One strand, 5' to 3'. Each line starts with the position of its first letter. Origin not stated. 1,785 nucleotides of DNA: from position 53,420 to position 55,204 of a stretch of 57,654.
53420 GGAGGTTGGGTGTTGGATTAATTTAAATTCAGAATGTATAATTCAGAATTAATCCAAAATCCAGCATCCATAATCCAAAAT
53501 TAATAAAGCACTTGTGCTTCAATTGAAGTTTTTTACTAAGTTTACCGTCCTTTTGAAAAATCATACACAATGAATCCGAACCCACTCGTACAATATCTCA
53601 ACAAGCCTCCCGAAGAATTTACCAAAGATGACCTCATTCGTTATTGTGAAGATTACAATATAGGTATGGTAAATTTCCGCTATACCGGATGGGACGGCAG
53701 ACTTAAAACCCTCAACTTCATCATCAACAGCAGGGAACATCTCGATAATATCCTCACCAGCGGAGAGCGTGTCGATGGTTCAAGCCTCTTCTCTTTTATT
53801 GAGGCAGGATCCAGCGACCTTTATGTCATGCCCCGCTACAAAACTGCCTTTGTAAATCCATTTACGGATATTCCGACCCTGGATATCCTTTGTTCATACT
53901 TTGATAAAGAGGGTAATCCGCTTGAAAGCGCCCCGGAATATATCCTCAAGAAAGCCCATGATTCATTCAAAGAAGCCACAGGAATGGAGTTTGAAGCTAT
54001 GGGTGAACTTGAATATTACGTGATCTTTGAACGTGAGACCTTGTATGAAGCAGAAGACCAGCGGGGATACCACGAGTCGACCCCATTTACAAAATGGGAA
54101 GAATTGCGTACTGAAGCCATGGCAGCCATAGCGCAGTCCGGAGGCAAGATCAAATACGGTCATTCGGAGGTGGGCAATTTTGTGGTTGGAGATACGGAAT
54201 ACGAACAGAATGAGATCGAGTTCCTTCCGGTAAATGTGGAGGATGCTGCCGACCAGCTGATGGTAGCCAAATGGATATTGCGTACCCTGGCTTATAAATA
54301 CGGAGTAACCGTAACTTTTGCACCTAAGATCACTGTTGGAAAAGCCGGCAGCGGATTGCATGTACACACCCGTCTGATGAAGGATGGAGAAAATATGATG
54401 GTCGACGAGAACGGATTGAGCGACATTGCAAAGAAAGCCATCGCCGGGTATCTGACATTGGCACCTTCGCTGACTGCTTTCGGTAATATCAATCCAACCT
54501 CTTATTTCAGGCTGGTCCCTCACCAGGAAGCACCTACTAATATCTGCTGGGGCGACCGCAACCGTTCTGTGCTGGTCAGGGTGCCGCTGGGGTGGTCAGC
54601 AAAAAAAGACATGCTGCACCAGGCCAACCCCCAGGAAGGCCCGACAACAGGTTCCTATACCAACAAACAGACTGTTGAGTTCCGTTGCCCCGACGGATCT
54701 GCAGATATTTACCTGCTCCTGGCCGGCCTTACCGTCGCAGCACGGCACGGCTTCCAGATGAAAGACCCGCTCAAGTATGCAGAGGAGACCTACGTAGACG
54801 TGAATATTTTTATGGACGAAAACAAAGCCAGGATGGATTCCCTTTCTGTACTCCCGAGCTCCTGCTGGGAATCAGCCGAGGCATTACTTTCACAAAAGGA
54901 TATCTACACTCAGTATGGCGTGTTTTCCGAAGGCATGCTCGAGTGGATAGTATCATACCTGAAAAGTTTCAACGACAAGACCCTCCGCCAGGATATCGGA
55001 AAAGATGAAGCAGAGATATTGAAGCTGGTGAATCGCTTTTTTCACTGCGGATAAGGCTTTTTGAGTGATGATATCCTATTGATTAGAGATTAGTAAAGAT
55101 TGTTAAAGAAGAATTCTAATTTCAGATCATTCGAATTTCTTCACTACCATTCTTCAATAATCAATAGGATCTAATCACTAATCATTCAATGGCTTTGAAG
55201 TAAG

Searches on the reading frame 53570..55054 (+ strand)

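Call 69: search_protein_families(library=pfam, proteins=[window:53570-55054:+], max_evalue=0.0001)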
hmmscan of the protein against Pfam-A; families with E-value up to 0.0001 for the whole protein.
window:53570-55054:+ (494 aa): 2 families
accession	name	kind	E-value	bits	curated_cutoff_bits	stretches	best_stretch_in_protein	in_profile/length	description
PF00120.29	Gln-synt_C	-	3.2e-57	194.6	24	1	121-463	3-324/344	Glutamine synthetase, catalytic domain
PF03951.24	Gln-synt_N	-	2.2e-13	50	33.4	1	31-112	2-81/82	Glutamine synthetase, beta-Grasp domain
